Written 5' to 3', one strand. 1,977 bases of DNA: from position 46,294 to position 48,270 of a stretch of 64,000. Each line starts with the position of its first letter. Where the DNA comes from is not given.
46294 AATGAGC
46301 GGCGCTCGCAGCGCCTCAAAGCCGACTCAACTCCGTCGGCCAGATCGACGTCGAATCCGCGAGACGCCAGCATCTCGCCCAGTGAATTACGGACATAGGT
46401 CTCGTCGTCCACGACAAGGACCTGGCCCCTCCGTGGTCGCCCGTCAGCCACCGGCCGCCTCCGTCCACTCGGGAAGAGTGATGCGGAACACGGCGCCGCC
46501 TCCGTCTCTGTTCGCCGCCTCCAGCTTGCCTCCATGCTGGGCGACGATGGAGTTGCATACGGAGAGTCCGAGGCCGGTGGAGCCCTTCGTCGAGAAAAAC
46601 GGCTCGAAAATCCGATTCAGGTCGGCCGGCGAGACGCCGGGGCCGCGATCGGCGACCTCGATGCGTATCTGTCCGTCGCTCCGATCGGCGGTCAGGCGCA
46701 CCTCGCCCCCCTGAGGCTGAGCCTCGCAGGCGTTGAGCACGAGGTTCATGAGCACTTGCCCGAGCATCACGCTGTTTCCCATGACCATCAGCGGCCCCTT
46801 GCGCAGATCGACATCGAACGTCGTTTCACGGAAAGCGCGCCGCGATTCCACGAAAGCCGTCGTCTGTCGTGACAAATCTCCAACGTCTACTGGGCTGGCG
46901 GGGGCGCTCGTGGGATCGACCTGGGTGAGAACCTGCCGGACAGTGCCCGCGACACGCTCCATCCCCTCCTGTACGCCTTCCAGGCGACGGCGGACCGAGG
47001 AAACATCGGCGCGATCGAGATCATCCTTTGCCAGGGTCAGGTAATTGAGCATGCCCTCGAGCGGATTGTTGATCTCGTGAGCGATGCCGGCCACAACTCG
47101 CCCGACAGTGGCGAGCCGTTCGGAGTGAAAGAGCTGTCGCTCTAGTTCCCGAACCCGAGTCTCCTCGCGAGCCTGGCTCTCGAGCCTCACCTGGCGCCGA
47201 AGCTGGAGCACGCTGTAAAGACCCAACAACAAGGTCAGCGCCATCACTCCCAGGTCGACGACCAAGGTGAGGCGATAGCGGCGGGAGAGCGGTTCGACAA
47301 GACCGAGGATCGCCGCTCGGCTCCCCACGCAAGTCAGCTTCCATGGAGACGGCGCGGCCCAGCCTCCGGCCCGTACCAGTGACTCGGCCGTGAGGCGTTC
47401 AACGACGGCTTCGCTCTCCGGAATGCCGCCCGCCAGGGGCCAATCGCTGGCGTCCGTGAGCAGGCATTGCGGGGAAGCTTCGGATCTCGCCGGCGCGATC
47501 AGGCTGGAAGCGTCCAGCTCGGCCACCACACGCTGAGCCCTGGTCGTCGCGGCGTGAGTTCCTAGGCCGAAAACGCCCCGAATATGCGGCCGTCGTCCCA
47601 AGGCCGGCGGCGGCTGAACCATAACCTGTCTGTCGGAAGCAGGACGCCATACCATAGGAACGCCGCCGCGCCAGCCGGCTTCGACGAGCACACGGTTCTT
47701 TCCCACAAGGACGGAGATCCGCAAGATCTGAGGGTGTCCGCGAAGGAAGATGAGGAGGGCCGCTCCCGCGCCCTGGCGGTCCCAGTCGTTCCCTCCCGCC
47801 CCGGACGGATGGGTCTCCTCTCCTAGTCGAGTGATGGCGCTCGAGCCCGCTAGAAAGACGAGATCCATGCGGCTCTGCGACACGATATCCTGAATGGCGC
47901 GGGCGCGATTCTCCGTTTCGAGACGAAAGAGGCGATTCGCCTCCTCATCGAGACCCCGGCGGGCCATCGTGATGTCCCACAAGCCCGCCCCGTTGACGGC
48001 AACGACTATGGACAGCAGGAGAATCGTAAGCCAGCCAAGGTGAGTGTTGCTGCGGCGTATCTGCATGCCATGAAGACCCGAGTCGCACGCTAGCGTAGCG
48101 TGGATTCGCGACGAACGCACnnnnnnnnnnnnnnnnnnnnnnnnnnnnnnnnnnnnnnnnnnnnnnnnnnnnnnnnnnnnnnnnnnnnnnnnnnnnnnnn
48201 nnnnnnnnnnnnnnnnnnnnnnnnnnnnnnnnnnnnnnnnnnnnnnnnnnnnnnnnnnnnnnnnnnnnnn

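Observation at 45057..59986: Sigma54 two-component system divergent from an ~11.5 kb operon of secreted propeller/cytochrome proteins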

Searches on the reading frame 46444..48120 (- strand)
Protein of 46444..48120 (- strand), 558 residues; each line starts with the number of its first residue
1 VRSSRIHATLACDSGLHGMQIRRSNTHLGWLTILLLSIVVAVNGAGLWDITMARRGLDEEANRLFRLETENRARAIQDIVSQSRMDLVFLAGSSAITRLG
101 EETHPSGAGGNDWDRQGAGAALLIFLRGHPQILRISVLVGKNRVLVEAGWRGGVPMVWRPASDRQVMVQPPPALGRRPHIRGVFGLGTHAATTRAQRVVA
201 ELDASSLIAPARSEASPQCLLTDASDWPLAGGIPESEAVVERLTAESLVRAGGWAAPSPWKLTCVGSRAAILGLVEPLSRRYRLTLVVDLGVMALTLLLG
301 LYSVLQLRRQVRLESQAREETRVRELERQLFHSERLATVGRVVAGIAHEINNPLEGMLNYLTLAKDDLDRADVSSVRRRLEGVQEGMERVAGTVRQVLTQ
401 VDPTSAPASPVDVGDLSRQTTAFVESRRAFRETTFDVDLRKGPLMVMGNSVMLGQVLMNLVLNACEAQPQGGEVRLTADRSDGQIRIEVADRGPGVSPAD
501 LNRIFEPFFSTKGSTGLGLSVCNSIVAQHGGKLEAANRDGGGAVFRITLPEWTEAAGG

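Call 7: search_protein_families(library=pfam, proteins=[window:46444-48120:-], max_evalue=0.01)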
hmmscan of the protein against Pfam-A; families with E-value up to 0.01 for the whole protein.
window:46444-48120:- (558 aa): 4 families
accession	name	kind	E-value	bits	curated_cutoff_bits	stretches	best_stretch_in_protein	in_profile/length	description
PF02518.31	HATPase_c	-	3.7e-27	95.4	26.4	1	449-551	2-109/111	Histidine kinase-, DNA gyrase B-, and HSP90-like ATPase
PF00512.31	HisKA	-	2.9e-07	30.9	26.9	1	340-399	3-59/66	His Kinase A (phospho-acceptor) domain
PF13581.12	HATPase_c_2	-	7.5e-06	26.4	27.4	1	456-529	39-112/127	Histidine kinase-like ATPase domain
PF10090.15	HPTransfase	-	0.00035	20.8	22.9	1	455-498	34-77/123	Histidine phosphotransferase C-terminal domain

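Call 8: search_protein_families(library=ncbifam, proteins=[window:46444-48120:-], max_evalue=0.01)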
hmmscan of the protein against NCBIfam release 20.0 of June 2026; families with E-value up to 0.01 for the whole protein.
window:46444-48120:- (558 aa): 81 families (the best 25 are shown)
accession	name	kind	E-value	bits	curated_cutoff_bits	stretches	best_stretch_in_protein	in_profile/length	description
NF008468.0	PRK11360.1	equivalog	1.6e-49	168.8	646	1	320-551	377-608/616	two-component system sensor histidine kinase AtoS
NF007688.0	PRK10364.1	equivalog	8.3e-44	150.1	479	1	287-552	197-452/460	two-component system sensor histidine kinase ZraS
NF052574.1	HisKinEspCMyxo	equivalog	2e-43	148.6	1200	1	315-551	393-637/785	serine histidine kinase EspC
NF010411.0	PRK13837.1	equivalog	1.1e-42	146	647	1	317-554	428-678/828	two-component system VirA-like sensor kinase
NF052573.1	HisKinEspAMyxo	equivalog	4.4e-32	111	1400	1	318-550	363-610/755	serine histidine kinase EspA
NF047497.1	HK_LIC_12097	equivalog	4.6e-29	101.3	500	1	296-550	107-365/367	LIC_12097 family sensor histidine kinase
TIGR02966.1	phoR_proteo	equivalog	2.7e-28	99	334.2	1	335-548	109-332/333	phosphate regulon sensor histidine kinase PhoR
NF047794.1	HisKinPtgB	equivalog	7e-28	97.3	1000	1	298-536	399-640/656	two-component system sensor histidine kinase PgtB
NF038348.1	T2SS_HK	subfamily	8.4e-28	97.1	450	2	446-550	465-572/574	histidine kinase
NF046020.1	HisKinCckABruc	equivalog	9.8e-28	96.5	1000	1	319-555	460-711/868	cell cycle histidine kinase CckA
NF008312.0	PRK11100.1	equivalog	1.8e-27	96.4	356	1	334-551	251-474/477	two-component system sensor histidine kinase CreC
NF041777.1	sens_FixL_Rhizob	equivalog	6.3e-27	94.4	850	1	316-551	239-481/485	sensor protein FixL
NF053867.1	SprKinKinDBac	equivalog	1.7e-26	92.8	775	1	295-551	242-497/500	sporulation kinase KinD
NF046026.1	HisKinCckACaul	equivalog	7.5e-26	90.4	1000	1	324-555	287-536/678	cell cycle histidine kinase CckA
NF058527.1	HistKinChvGCaul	equivalog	1.3e-25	90.2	740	1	332-551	299-533/535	two-component sensor histidine kinase ChvG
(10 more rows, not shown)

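Call 43: find_homologous_proteins(query=window:46444-48066:-, max_evalue=1e-20)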
Query window:46444-48066:- (540 aa): 2965 proteins with E <= 1e-20 among 8000 candidates; the best 120 are listed.
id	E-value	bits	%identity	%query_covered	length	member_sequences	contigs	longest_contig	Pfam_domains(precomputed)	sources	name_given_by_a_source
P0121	0.0e+0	1181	100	100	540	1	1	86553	PF13581.13,PF02518.32,PF00512.32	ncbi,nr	ncbi:MAG: hypothetical protein JXO72_03575 [Vicinamibacteria bacterium]|nr:hypothetical protein [Vic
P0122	6.5e-298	1007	85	100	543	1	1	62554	PF02518.32,PF00512.32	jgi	jgi:signal transduction histidine kinase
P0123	6.4e-210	716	63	99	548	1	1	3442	PF13581.13,PF02518.32,PF00512.32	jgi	jgi:signal transduction histidine kinase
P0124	5.7e-207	707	64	97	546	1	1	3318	PF13581.13,PF02518.32,PF00512.32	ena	-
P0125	6.1e-206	703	63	99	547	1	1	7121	PF02518.32,PF00512.32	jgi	jgi:signal transduction histidine kinase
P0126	2.8e-204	698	63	99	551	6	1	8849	PF13581.13,PF02518.32,PF00512.32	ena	-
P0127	3.3e-204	698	62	99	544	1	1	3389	PF13581.13,PF02518.32,PF00512.32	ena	-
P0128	8.8e-204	696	63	99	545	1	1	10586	PF13581.13,PF02518.32,PF00512.32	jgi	jgi:signal transduction histidine kinase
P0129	9.9e-204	696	62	99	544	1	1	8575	PF13581.13,PF02518.32,PF00512.32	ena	-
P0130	2.5e-203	695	62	99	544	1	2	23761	PF13581.13,PF02518.32,PF00512.32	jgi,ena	-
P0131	1.9e-202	692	62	99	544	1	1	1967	PF13581.13,PF02518.32,PF00512.32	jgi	-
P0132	3.4e-202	691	62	99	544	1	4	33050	PF13581.13,PF02518.32,PF00512.32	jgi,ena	-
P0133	3.4e-202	691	62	99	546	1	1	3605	PF13581.13,PF02518.32,PF00512.32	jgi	-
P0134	7.5e-202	690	62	99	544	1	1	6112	PF13581.13,PF02518.32,PF00512.32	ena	-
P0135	9.8e-199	679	61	98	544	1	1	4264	PF13581.13,PF02518.32,PF00512.32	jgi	jgi:signal transduction histidine kinase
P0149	5.0e-151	522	50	97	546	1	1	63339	PF13581.13,PF02518.32,PF00512.32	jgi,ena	-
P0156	5.9e-149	515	51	97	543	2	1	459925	PF02518.32,PF00512.32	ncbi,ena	-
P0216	1.2e-139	485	49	97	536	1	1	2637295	PF02518.32,PF00512.32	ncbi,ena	-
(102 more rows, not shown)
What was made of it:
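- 46444..48066 (-): Sensor histidine kinase with two predicted transmembrane segments. A periplasmic domain of about 235 aa between them has no Pfam match. The family has 2965 homologs at E<=1e-20, most of them full length (call 43).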

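Call 44: find_encoding_contigs(protein=P0122, flank=10000, max_places=1)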
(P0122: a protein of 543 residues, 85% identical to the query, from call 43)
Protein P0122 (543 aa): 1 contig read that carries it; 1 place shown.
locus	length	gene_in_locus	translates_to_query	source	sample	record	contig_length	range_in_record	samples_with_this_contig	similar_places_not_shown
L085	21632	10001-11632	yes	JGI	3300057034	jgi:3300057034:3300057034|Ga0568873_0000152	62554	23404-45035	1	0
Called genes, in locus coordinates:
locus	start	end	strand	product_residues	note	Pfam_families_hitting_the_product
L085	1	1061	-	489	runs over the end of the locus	PF13458:Peripla_BP_6, PF13433:Peripla_BP_5 (weak), PF01094:ANF_receptor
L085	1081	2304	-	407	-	PF07494:Reg_prop (faint)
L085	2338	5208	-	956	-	PF14522:Cytochrome_C7 (faint), PF14537:Cytochrom_c3_2 (faint), PF13435:Cytochrome_C554, PF22113:Mtrc-MtrF_II-IV_dom (weak), PF13435:Cytochrome_C554, PF10282:Lactonase, PF25174:Beta-prop_THOC3, PF21783:YNCE, +3 more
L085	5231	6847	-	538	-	PF01839:FG-GAP (faint), PF13517:FG-GAP_3, PF07593:UnbV_ASPIC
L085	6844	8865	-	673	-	PF18582:HZS_alpha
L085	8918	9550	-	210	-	PF01042:Ribonuc_L-PSP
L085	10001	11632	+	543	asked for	PF00512:HisKA (weak), PF02518:HATPase_c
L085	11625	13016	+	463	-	PF00072:Response_reg, PF00158:Sigma54_activat, PF14532:Sigma54_activ_2, PF00004:AAA (faint), PF25601:AAA_lid_14, PF02954:HTH_8 (weak)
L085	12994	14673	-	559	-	PF01839:FG-GAP (faint), PF13517:FG-GAP_3, PF07593:UnbV_ASPIC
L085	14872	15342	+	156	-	-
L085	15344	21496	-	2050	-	PF05359:DUF748 (weak), PF13116:YhdP (faint), PF27051:TamB_N (faint), PF04357:TamB, PF07244:POTRA, PF01103:Omp85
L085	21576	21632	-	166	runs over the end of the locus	PF07238:PilZ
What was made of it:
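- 45057..46535 (-): NtrC-type sigma54 enhancer-binding response regulator. The true start is probably the GTG near 46451, which overlaps the HK stop as in L085. The L085 ortholog is 463 aa and overlaps its HK gene by 8 nt (call 44).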

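Call 45: find_encoding_contigs(protein=P0132, flank=8000, max_places=1)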
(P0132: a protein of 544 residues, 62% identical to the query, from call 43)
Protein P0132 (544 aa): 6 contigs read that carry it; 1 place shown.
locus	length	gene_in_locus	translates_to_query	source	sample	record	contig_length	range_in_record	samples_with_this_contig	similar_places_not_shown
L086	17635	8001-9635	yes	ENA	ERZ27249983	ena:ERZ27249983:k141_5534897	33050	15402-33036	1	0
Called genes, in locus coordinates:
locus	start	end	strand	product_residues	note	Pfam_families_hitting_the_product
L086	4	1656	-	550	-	PF01839:FG-GAP (faint), PF13517:FG-GAP_3, PF07593:UnbV_ASPIC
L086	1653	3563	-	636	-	PF26549:Tricorn_N (faint), PF18582:HZS_alpha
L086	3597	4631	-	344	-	PF00793:DAHP_synth_1, PF03102:NeuB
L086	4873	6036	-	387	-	PF01042:Ribonuc_L-PSP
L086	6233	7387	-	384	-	-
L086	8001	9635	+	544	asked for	PF00512:HisKA (weak), PF13581:HATPase_c_2 (weak), PF02518:HATPase_c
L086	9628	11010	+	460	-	PF00072:Response_reg, PF00158:Sigma54_activat, PF14532:Sigma54_activ_2, PF25601:AAA_lid_14, PF02954:HTH_8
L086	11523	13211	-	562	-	PF01839:FG-GAP (faint), PF13517:FG-GAP_3, PF07593:UnbV_ASPIC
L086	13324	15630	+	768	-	PF19313:DUF5916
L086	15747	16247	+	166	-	PF04542:Sigma70_r2, PF08281:Sigma70_r4_2, PF04545:Sigma70_r4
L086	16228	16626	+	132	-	-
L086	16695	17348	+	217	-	PF14060:DUF4252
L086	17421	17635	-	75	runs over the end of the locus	?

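Call 46: find_encoding_contigs(protein=P0156, flank=8000, max_places=1)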
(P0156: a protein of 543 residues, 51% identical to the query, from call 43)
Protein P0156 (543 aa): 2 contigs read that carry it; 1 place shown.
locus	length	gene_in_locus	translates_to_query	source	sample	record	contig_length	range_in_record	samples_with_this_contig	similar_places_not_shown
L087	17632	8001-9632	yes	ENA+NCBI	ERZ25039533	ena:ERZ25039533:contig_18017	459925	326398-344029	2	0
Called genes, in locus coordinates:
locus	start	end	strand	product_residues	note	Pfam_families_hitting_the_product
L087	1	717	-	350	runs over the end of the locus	PF13098:Thioredoxin_2, PF13462:Thioredoxin_4, PF01323:DSBA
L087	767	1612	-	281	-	PF23441:SDR, PF00106:adh_short, PF08659:KR (weak), PF13561:adh_short_C2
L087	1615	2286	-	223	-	PF00702:Hydrolase, PF13419:HAD_2, PF13242:Hydrolase_like (weak)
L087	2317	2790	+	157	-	-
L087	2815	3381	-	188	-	PF01923:Cob_adeno_trans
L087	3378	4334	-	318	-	PF01571:GCV_T, PF08669:GCV_T_C (weak)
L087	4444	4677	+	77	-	PF09360:zf-CDGSH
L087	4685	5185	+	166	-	-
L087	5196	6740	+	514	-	PF02446:Glyco_hydro_77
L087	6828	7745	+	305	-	PF00126:HTH_1, PF03466:LysR_substrate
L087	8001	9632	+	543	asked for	PF00512:HisKA, PF02518:HATPase_c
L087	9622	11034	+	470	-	PF00072:Response_reg, PF00158:Sigma54_activat, PF14532:Sigma54_activ_2, PF00004:AAA (weak), PF07728:AAA_5, PF25601:AAA_lid_14, PF02954:HTH_8 (weak)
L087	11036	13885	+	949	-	PF13435:Cytochrome_C554 (faint), PF00515:TPR_1 (faint), PF07719:TPR_2 (faint), PF13181:TPR_8 (faint), PF13414:TPR_11 (faint), PF14559:TPR_19, PF14559:TPR_19 (weak), PF13432:TPR_16 (weak), +6 more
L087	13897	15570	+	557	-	PF13517:FG-GAP_3, PF07593:UnbV_ASPIC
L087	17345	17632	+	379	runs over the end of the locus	PF07593:UnbV_ASPIC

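Call 52: find_encoding_contigs(protein=P0130, flank=8000, max_places=1)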
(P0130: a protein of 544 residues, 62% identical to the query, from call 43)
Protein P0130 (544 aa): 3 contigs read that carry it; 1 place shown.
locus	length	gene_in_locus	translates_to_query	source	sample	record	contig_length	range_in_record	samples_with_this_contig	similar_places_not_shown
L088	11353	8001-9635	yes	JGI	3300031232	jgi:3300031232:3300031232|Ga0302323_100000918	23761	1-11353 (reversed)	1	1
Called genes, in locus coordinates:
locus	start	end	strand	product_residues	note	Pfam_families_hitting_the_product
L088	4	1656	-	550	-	PF01839:FG-GAP (faint), PF13517:FG-GAP_3, PF07593:UnbV_ASPIC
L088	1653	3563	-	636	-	PF26549:Tricorn_N (faint), PF18582:HZS_alpha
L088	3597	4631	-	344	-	PF00793:DAHP_synth_1, PF03102:NeuB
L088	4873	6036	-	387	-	PF01042:Ribonuc_L-PSP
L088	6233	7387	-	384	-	-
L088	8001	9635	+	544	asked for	PF00512:HisKA (weak), PF13581:HATPase_c_2 (weak), PF02518:HATPase_c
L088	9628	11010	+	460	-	PF00072:Response_reg, PF00158:Sigma54_activat, PF14532:Sigma54_activ_2, PF25601:AAA_lid_14, PF02954:HTH_8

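Call 53: find_encoding_contigs(protein=P0149, flank=8000, max_places=1)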
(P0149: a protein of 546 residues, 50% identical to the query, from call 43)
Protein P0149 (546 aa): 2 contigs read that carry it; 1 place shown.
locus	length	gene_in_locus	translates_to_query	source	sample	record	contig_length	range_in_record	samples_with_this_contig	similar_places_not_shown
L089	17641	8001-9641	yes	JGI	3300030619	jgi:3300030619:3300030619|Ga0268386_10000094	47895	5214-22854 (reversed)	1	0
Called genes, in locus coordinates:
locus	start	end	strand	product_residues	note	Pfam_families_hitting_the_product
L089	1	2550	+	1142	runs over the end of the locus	PF13620:CarboxypepD_reg, PF13715:CarbopepD_reg_2 (faint), PF25183:OMP_b-brl_4, PF00593:TonB_dep_Rec_b-barrel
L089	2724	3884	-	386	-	PF00149:Metallophos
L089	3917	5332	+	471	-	PF00365:PFK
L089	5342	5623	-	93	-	-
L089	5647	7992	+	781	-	-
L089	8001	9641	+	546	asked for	PF00512:HisKA, PF02518:HATPase_c, PF13581:HATPase_c_2 (weak)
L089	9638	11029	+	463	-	PF00072:Response_reg, PF00158:Sigma54_activat, PF14532:Sigma54_activ_2, PF00004:AAA (weak), PF07728:AAA_5 (weak), PF25601:AAA_lid_14, PF02954:HTH_8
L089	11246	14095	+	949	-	PF13432:TPR_16 (faint), PF13435:Cytochrome_C554 (faint), PF07719:TPR_2 (faint), PF13181:TPR_8 (faint), PF13431:TPR_17 (faint), PF00515:TPR_1 (faint), PF13414:TPR_11 (faint), PF13424:TPR_12 (faint), +3 more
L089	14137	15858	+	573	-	PF01839:FG-GAP (faint), PF13517:FG-GAP_3, PF07593:UnbV_ASPIC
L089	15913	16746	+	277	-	PF00072:Response_reg, PF13581:HATPase_c_2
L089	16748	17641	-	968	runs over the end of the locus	PF01590:GAF, PF13185:GAF_2, PF00989:PAS, PF08447:PAS_3, PF08448:PAS_4, PF00512:HisKA, PF02518:HATPase_c, PF00072:Response_reg, +3 more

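Call 54: find_encoding_contigs(protein=P0216, flank=8000, max_places=1)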
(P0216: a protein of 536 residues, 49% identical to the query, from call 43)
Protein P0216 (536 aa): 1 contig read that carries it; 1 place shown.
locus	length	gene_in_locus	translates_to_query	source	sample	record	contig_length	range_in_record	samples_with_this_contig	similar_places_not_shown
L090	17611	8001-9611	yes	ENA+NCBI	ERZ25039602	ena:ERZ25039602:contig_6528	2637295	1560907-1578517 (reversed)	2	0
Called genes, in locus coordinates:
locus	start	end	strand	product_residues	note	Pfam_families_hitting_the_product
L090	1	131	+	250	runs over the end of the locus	PF00324:AA_permease, PF13520:AA_permease_2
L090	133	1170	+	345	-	PF01380:SIS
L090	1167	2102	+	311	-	PF01869:BcrAD_BadFG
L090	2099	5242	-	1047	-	PF25852:DUF6242_C (faint), PF02012:BNR (faint), PF15902:Sortilin-Vps10, PF13088:BNR_2 (faint), PF15899:BNR_6 (faint), PF15902:Sortilin-Vps10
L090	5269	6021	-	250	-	PF14023:Bestrophin-like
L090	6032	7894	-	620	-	PF00933:Glyco_hydro_3, PF01915:Glyco_hydro_3_C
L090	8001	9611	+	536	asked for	PF00512:HisKA, PF02518:HATPase_c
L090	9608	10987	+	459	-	PF00072:Response_reg, PF00158:Sigma54_activat, PF01078:Mg_chelatase (faint), PF14532:Sigma54_activ_2, PF07728:AAA_5 (weak), PF25601:AAA_lid_14, PF02954:HTH_8 (weak)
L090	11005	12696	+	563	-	PF01839:FG-GAP (faint), PF13517:FG-GAP_3, PF07593:UnbV_ASPIC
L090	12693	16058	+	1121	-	PF13371:TPR_9, PF13414:TPR_11 (weak), PF13432:TPR_16, PF00515:TPR_1 (weak), PF07719:TPR_2 (weak), PF13414:TPR_11 (weak), PF13517:FG-GAP_3, PF07593:UnbV_ASPIC, +12 more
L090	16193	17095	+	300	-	PF00849:PseudoU_synth_2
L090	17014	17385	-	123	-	PF01541:GIY-YIG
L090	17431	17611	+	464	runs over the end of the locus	PF02450:LCAT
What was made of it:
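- TCS orthologs at about 50% identity (L087, L089, L090) are followed by c554/TPR and FG-GAP/ASPIC genes and have no HZS-like genes (calls 46, 53, 54).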

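Call 59: search_protein_families(library=pfam, proteins=[L086:6233-7387:-, L086:4873-6036:-, L086:3597-4631:-, window:46444-48066:-], max_evalue=0.1)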
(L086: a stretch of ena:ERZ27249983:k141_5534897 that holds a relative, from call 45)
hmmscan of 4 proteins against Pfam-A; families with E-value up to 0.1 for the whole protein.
L086:6233-7387:- (384 aa): 1 family
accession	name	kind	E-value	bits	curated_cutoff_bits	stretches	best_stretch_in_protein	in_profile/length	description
PF00526.23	Dicty_CTDC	-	1.5e-33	114.6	27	6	209-232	1-24/24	Dictyostelium (slime mold) repeat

L086:4873-6036:- (387 aa): 1 family
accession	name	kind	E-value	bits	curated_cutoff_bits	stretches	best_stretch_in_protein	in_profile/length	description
PF01042.26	Ribonuc_L-PSP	-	6.6e-13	49.2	27.3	1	285-385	17-120/121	Endoribonuclease L-PSP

L086:3597-4631:- (344 aa): 3 families
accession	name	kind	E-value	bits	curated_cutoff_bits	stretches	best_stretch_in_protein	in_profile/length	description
PF00793.26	DAHP_synth_1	-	9.1e-78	261.3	25.5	1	93-316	17-252/270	DAHP synthetase I family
PF03102.20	NeuB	-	2.2e-10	40.9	22.1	1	140-330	52-234/241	NeuB family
PF18152.6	DAHP_snth_FXD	-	0.00013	22.1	27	1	1-35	1-35/67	DAHP synthase ferredoxin-like domain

window:46444-48066:- (540 aa): 5 families
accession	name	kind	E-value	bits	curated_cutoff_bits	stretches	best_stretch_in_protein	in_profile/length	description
PF02518.31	HATPase_c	-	3.6e-27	95.4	26.4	1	431-533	2-109/111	Histidine kinase-, DNA gyrase B-, and HSP90-like ATPase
PF00512.31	HisKA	-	2.7e-07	31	26.9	1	322-381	3-59/66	His Kinase A (phospho-acceptor) domain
PF13581.12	HATPase_c_2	-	7.1e-06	26.5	27.4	1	438-511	39-112/127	Histidine kinase-like ATPase domain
PF10090.15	HPTransfase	-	0.00033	20.8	22.9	1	437-480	34-77/123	Histidine phosphotransferase C-terminal domain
PF13589.12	HATPase_c_3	-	0.063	13.7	25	0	437-488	5-55/137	Histidine kinase-, DNA gyrase B-, and HSP90-like ATPase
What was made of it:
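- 46444..48066 (-): Pfam finds HisKA and HATPase_c (calls 7, 59).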
